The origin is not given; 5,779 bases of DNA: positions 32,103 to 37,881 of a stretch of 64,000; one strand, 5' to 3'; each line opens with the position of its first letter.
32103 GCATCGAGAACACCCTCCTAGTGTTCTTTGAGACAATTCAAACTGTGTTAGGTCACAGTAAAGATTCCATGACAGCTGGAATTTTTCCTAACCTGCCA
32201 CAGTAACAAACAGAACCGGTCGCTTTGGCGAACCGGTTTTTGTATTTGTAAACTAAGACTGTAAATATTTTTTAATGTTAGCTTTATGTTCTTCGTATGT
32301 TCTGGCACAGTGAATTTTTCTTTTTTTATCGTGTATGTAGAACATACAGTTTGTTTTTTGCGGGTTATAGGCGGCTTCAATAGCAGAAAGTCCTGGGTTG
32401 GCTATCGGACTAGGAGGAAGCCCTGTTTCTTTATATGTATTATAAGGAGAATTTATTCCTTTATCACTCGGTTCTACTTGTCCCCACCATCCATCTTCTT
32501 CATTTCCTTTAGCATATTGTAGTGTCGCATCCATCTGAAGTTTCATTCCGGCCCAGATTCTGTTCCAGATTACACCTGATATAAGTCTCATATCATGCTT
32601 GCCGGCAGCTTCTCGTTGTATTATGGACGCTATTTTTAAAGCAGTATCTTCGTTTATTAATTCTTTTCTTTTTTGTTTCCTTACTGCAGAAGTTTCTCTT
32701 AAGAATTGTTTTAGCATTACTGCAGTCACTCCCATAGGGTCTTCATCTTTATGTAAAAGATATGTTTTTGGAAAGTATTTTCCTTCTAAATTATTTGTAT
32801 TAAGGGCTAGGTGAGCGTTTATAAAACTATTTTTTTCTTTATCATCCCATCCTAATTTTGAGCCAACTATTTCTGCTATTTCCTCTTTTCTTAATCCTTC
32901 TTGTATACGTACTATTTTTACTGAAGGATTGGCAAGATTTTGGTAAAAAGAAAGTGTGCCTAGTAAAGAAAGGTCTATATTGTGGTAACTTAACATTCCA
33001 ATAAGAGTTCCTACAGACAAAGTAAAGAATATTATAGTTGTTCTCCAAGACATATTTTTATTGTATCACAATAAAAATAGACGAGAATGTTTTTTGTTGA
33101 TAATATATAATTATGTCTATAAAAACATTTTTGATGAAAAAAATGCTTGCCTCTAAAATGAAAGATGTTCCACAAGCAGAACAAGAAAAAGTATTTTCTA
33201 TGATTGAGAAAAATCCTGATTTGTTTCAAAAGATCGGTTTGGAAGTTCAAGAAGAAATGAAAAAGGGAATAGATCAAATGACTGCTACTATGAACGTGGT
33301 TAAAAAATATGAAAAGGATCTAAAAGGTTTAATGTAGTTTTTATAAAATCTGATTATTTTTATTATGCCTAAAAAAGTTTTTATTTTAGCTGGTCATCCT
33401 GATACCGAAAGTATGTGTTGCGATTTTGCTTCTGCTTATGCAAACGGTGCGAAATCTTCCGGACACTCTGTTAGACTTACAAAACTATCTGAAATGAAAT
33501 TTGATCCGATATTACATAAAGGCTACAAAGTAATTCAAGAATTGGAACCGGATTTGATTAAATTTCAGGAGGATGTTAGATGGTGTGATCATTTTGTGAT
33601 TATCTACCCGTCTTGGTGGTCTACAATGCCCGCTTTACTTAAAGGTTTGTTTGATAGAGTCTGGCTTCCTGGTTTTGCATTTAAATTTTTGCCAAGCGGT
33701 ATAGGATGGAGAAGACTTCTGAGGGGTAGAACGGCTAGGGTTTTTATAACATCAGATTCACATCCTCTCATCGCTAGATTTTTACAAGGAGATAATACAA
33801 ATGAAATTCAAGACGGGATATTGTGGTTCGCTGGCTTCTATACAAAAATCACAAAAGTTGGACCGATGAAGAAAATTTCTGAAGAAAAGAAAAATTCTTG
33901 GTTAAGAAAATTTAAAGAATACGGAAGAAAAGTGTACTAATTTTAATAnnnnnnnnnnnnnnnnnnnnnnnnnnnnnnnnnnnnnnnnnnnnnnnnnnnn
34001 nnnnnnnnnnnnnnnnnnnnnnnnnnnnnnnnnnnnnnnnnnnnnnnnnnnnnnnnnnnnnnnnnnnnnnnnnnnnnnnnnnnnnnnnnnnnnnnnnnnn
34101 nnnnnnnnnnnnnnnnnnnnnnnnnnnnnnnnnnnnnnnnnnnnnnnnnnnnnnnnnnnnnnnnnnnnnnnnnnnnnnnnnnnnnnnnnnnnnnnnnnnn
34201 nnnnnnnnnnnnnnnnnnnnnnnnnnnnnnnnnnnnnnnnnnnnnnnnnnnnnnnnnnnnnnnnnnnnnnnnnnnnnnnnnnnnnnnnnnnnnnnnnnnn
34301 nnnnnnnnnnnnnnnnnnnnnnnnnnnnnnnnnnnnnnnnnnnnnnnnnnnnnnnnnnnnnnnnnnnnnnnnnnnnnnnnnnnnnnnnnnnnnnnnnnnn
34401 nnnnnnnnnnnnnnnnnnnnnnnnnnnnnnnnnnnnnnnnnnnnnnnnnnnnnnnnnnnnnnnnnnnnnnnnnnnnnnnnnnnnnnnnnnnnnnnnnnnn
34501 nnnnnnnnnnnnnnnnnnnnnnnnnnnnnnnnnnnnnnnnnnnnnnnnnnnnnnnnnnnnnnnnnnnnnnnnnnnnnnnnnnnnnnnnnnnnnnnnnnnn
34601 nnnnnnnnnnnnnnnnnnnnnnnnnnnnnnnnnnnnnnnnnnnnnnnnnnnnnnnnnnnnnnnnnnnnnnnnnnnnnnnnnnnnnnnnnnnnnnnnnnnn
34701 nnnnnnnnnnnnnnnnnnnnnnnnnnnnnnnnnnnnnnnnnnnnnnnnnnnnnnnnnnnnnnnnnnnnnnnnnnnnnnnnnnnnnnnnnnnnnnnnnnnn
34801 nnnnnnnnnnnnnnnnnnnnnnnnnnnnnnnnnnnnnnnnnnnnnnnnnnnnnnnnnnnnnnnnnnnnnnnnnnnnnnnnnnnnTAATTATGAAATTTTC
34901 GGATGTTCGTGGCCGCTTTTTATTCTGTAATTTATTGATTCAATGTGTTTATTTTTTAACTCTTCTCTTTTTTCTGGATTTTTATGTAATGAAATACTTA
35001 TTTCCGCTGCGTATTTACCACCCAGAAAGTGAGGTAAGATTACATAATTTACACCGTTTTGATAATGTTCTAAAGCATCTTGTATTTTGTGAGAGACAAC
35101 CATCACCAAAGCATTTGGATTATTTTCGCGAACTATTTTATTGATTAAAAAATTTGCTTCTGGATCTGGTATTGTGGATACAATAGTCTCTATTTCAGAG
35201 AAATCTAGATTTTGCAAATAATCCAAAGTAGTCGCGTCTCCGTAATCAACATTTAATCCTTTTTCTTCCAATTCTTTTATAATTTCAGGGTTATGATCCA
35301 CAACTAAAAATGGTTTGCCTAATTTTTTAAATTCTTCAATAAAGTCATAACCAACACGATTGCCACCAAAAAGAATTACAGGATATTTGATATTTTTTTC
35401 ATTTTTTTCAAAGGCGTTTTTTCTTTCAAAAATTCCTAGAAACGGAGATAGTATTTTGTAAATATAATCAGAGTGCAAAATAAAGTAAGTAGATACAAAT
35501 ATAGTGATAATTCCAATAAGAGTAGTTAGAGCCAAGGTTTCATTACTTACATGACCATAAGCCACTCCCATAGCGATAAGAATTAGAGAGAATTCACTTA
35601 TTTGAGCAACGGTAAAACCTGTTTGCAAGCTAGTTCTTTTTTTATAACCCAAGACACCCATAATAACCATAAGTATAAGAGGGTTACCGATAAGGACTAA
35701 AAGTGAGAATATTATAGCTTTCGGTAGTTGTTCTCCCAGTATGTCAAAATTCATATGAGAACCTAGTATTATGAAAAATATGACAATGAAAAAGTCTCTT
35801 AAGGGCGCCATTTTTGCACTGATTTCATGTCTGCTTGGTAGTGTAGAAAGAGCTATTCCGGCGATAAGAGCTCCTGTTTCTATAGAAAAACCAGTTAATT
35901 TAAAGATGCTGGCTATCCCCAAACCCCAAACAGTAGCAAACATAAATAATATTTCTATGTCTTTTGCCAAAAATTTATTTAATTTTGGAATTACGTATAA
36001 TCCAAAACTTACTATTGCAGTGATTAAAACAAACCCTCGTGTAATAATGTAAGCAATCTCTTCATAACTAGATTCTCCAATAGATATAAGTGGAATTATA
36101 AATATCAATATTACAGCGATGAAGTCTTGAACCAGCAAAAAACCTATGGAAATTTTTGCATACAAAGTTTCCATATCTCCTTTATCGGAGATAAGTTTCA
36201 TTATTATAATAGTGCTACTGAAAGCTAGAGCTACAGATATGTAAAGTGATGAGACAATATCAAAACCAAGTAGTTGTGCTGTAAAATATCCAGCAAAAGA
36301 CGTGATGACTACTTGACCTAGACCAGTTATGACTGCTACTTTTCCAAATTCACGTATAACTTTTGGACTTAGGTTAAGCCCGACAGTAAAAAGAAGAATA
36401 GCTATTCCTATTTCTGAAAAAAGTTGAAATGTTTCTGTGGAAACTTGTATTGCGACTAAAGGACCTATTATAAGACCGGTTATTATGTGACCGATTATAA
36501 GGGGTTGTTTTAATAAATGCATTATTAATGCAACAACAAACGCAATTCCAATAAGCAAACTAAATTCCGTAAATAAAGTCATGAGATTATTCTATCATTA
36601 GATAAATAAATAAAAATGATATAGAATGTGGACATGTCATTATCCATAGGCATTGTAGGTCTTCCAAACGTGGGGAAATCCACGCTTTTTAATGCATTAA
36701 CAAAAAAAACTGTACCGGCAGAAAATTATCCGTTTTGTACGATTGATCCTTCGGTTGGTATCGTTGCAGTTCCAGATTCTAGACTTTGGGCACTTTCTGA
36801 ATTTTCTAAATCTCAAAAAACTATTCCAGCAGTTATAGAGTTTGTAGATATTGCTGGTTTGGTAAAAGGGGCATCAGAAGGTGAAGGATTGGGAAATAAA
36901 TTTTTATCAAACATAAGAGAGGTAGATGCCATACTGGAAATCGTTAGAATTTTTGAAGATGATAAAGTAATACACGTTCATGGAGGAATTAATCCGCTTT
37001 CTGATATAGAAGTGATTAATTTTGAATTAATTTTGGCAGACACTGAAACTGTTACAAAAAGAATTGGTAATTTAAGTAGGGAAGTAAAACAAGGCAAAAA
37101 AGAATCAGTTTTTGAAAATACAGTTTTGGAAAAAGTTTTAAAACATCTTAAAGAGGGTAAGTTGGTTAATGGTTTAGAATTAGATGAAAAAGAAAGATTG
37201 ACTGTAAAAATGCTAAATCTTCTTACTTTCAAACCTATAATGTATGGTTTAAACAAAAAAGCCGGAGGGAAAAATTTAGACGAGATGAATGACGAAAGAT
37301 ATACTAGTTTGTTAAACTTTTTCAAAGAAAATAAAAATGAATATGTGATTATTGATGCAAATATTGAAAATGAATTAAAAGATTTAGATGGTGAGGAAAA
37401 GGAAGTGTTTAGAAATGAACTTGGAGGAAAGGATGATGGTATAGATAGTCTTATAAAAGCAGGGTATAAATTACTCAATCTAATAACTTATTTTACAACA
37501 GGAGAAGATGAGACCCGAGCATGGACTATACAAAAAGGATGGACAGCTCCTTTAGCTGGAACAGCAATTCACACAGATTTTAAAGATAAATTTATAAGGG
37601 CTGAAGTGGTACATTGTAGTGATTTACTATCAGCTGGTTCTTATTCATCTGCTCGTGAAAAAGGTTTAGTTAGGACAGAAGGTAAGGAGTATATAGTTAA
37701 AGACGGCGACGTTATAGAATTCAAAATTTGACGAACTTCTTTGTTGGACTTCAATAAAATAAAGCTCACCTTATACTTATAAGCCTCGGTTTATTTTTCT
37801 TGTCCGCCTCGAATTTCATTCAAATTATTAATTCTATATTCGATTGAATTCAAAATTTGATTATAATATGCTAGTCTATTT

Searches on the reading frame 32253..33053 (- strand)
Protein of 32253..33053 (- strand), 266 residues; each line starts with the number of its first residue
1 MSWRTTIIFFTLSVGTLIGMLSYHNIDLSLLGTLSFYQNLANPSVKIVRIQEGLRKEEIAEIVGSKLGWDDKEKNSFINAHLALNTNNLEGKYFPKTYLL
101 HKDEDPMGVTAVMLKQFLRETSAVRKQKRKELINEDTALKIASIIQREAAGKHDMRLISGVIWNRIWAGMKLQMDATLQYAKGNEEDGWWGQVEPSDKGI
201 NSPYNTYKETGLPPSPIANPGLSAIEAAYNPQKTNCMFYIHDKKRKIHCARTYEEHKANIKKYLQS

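Call 68: search_protein_families(library=pfam, proteins=[window:32253-33053:-], max_evalue=0.00001)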
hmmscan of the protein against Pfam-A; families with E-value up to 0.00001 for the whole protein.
window:32253-33053:- (266 aa): 1 family
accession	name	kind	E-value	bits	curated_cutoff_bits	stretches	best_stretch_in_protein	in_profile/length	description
PF02618.21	YceG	-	4.3e-57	194.1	32.4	1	37-262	58-275/275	YceG-like family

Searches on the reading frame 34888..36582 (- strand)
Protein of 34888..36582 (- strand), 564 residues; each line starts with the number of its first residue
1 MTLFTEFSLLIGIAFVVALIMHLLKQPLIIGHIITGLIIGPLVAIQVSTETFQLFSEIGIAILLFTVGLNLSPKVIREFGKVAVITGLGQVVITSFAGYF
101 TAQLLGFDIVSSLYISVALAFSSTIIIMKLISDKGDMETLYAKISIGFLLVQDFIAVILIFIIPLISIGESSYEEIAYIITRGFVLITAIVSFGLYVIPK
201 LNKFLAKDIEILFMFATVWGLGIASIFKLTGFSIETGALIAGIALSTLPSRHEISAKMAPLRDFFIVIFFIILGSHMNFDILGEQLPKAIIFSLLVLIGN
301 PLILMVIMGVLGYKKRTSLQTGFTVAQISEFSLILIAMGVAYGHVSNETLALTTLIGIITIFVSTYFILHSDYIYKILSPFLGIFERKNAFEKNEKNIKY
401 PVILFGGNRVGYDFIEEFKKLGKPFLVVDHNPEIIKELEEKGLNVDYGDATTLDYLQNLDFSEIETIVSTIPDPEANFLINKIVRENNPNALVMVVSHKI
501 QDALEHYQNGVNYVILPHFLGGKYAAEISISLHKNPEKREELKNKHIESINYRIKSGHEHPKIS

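Call 68: search_protein_families(library=pfam, proteins=[window:34888-36582:-], max_evalue=0.00001)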
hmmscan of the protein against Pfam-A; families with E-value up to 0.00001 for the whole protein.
window:34888-36582:- (564 aa): 2 families
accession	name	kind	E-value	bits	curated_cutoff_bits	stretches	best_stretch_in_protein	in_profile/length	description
PF00999.27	Na_H_Exchanger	-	3.1e-49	168.2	26.2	1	13-364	3-365/375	Sodium/hydrogen exchanger, transmembrane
PF02254.24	TrkA_N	-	5.7e-21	75.4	23.8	1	402-517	1-116/116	TrkA-N domain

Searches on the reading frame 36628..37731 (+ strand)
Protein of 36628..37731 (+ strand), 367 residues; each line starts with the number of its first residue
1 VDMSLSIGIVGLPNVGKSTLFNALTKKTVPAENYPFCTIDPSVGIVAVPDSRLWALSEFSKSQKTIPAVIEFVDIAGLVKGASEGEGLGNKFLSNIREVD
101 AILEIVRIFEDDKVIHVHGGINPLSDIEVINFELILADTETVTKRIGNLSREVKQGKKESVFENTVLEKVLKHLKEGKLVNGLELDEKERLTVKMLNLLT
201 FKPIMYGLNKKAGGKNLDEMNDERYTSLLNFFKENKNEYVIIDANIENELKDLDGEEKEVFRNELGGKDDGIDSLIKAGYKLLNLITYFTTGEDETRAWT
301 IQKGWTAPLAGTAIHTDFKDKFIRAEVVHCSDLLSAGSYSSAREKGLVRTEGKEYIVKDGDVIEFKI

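Call 68: search_protein_families(library=pfam, proteins=[window:36628-37731:+], max_evalue=0.00001)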
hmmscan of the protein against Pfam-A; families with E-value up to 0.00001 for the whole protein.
window:36628-37731:+ (367 aa): 3 families
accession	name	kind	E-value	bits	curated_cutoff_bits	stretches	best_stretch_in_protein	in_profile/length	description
PF06071.19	YchF-GTPase_C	-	9.6e-34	115.8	27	1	285-367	1-83/84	Protein of unknown function (DUF933)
PF01926.29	MMR_HSR1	-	1.5e-21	77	21.9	1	7-109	2-85/113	50S ribosome-binding GTPase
PF02421.24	FeoB_N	-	1.4e-07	31.6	27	1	7-48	3-44/156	Ferrous iron transport protein B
